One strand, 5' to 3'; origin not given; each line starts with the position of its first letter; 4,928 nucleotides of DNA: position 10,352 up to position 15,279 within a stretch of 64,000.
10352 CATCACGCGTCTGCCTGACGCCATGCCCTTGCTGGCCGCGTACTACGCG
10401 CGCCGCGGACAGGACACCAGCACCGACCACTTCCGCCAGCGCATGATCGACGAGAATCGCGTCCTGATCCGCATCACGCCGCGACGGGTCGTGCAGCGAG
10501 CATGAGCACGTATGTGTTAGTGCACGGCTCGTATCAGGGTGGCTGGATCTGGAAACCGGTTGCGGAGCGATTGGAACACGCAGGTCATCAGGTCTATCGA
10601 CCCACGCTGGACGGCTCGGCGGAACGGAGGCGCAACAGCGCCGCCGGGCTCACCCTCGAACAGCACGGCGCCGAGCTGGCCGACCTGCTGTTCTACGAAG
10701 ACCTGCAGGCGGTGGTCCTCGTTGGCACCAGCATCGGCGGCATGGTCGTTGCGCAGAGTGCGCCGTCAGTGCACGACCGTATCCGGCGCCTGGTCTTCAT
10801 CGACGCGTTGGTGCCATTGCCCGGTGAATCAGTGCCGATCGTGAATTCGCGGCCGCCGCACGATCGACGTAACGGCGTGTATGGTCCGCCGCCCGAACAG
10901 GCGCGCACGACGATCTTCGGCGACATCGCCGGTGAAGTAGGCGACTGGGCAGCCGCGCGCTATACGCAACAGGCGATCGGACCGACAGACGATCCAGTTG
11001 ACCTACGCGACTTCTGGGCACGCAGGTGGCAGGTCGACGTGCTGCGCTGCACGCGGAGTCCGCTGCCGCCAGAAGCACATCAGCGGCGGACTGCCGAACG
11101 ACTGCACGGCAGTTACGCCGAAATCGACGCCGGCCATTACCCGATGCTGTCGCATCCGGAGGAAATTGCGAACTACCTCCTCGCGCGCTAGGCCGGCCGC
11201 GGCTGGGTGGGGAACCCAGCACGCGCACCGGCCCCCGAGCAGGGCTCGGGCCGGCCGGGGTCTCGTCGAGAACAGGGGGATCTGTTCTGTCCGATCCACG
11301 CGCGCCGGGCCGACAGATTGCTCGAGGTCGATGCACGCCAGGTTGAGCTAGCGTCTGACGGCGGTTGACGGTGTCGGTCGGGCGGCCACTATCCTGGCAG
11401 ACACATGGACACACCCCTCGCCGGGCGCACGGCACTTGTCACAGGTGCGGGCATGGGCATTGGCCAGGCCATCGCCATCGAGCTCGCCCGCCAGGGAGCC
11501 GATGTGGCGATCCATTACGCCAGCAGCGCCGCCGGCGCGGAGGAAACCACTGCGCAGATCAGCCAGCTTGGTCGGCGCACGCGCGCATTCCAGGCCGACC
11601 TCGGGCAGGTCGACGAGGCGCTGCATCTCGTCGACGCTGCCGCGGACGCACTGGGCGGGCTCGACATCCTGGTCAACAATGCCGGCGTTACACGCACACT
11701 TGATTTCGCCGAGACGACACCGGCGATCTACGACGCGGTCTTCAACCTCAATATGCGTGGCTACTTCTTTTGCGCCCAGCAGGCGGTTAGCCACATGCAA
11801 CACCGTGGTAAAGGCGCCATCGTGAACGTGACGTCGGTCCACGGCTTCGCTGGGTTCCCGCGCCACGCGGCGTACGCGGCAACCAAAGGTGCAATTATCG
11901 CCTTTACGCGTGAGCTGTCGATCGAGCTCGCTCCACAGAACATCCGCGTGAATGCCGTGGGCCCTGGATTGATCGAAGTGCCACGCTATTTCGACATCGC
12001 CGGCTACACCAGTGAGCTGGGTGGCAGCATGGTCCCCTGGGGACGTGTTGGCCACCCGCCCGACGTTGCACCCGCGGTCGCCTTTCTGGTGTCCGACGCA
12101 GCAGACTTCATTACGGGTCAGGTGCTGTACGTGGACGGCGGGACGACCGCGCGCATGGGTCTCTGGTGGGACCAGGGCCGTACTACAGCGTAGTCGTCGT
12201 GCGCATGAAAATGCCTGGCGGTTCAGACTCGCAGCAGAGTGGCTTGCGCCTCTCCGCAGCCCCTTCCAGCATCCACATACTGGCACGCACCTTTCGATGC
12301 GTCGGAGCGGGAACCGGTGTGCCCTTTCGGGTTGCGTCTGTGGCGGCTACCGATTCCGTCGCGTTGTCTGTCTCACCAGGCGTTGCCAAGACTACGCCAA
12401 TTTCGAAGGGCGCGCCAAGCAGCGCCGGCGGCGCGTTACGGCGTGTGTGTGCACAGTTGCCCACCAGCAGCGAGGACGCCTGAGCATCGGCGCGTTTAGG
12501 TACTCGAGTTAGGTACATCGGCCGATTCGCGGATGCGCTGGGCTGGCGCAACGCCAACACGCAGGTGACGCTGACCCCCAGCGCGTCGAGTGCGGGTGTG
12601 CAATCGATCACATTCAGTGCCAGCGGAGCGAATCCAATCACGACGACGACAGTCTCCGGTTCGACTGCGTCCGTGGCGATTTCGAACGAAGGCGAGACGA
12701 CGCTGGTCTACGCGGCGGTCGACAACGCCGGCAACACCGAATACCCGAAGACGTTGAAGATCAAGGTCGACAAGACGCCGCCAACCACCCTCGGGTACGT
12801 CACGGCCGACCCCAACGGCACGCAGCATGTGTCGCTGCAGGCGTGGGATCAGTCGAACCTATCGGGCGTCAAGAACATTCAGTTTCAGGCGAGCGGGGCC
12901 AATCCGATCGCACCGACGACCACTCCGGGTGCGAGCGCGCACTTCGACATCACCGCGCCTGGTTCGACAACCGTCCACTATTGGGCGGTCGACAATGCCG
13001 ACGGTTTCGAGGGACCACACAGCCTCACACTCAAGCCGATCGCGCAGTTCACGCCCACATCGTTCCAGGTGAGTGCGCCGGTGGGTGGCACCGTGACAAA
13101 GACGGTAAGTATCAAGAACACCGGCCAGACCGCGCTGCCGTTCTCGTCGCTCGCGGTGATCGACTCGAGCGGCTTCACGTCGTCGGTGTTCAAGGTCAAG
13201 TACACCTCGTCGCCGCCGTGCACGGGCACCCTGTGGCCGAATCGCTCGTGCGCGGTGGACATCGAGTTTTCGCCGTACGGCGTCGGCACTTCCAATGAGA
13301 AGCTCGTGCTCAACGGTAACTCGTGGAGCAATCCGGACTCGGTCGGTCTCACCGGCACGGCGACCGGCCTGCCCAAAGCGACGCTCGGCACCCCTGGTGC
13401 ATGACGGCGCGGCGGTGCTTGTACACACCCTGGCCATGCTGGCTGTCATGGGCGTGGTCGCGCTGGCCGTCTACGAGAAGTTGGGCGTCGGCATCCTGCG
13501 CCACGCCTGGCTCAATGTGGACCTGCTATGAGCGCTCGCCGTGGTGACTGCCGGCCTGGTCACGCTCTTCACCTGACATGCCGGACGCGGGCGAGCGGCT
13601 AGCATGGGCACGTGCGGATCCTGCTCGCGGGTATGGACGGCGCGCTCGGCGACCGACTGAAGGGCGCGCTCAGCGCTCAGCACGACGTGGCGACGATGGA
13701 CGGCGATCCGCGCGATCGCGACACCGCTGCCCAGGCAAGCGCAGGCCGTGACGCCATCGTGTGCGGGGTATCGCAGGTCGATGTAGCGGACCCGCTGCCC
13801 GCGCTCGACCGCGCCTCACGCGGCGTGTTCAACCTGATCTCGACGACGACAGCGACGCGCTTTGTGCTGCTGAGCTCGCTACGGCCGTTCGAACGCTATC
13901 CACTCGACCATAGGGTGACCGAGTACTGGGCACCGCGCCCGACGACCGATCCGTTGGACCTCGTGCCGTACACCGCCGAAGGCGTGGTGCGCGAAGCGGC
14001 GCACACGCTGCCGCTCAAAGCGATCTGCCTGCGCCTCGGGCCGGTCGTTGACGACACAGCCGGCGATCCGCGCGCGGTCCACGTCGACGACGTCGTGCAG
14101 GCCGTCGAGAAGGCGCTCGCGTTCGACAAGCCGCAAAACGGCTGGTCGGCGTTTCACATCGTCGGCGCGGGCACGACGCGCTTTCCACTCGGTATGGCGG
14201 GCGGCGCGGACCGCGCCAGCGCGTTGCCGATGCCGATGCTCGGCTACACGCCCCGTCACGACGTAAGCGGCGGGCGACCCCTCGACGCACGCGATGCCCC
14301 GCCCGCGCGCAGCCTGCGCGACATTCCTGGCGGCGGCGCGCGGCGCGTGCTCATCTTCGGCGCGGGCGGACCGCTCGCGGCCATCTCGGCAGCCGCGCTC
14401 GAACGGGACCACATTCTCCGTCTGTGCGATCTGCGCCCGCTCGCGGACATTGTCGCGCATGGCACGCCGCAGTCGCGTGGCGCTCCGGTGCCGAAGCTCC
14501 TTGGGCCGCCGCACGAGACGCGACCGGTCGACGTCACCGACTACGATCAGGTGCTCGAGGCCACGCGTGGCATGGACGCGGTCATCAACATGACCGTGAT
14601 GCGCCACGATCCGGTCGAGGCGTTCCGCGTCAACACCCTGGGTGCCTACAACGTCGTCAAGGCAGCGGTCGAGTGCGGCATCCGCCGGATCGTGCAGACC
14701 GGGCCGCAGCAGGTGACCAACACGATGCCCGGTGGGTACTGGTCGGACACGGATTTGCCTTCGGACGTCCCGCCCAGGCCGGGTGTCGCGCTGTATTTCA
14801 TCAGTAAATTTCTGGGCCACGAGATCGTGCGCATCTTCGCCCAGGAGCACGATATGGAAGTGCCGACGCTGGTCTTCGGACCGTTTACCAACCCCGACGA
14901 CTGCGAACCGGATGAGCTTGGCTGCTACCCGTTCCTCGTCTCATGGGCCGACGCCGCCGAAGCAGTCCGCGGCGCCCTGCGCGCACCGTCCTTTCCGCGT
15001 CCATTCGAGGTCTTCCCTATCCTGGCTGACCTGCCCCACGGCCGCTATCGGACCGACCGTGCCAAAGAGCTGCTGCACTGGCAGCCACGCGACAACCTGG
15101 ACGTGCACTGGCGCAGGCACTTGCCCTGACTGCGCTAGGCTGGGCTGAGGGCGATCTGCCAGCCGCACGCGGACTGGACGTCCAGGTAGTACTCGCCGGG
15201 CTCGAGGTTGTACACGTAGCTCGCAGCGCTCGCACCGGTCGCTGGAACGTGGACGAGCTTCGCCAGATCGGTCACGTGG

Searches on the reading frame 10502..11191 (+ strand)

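Call 56: search_protein_families(library=pfam, proteins=[window:10502-11191:+], max_evalue=0.0001)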
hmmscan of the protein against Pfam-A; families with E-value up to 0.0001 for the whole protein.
window:10502-11191:+ (229 aa): 2 families
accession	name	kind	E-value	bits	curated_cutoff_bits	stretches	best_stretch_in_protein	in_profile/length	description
PF12697.13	Abhydrolase_6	-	2.5e-19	71.2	26.3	1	5-223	2-215/217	Alpha/beta hydrolase family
PF00561.26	Abhydrolase_1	-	3.1e-09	37.3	25.8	1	5-177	4-166/245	alpha/beta hydrolase fold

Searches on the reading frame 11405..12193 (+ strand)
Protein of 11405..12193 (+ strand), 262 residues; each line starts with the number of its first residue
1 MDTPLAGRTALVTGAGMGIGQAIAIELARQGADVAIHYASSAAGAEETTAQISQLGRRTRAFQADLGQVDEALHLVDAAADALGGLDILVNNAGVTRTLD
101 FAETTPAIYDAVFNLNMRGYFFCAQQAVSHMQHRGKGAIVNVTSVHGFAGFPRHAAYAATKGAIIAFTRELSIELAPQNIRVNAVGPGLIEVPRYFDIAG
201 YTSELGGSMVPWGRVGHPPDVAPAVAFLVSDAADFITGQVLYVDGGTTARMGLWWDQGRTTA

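Call 56: search_protein_families(library=pfam, proteins=[window:11405-12193:+], max_evalue=0.0001)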
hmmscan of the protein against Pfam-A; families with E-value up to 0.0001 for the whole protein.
window:11405-12193:+ (262 aa): 3 families
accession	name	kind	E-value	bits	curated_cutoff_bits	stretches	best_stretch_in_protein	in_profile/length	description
PF13561.12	adh_short_C2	-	1.4e-61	208.5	27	1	14-248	1-236/236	Enoyl-(Acyl carrier protein) reductase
PF00106.31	adh_short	-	2.1e-55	187.7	26.6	1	9-192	2-184/195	short chain dehydrogenase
PF08659.16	KR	-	4e-11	43.6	22.6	1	9-170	2-162/180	KR domain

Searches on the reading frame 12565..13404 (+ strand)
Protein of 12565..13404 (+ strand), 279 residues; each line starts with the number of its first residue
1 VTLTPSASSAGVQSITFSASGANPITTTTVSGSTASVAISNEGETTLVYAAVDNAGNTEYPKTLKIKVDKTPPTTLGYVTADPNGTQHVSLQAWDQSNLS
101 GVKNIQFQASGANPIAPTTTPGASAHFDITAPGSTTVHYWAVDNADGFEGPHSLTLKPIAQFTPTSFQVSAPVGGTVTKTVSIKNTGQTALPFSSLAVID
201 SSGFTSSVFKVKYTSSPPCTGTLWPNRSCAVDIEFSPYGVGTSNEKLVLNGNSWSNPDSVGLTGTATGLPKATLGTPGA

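Call 56: search_protein_families(library=pfam, proteins=[window:12565-13404:+], max_evalue=0.0001)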
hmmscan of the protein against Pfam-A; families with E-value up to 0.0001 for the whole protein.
window:12565-13404:+ (279 aa): 3 families
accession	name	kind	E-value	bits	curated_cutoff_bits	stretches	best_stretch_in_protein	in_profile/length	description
PF22544.2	HYDIN_VesB_CFA65-like_Ig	-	1.1e-09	38.8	25.5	1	158-258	1-92/100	HYDIN/CFA65/VesB-like, Ig-like domain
PF22073.2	Cep192_D4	-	4.5e-06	27.3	35.5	1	170-252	15-95/112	Cep192 domain 4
PF24507.1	Ig_CFAP65_4th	-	5.6e-06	27.1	27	1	180-266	1-76/76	CFAP65, fourth Ig-like domain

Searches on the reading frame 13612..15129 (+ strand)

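Call 55: search_protein_families(library=pfam, proteins=[window:13612-15129:+], max_evalue=0.0001)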
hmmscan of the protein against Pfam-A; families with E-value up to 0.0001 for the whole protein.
window:13612-15129:+ (505 aa): 3 families
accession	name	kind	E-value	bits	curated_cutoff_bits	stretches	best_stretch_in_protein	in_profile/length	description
PF01370.27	Epimerase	-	4.5e-11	43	20.9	1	302-425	44-176/240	NAD dependent epimerase/dehydratase family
PF13460.12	NAD_binding_10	-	4.3e-10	40.2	27.2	0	305-374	45-107/184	NAD(P)H-binding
PF01073.25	3Beta_HSD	-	7.2e-06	25.7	22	1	306-367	52-118/280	3-beta hydroxysteroid dehydrogenase/isomerase family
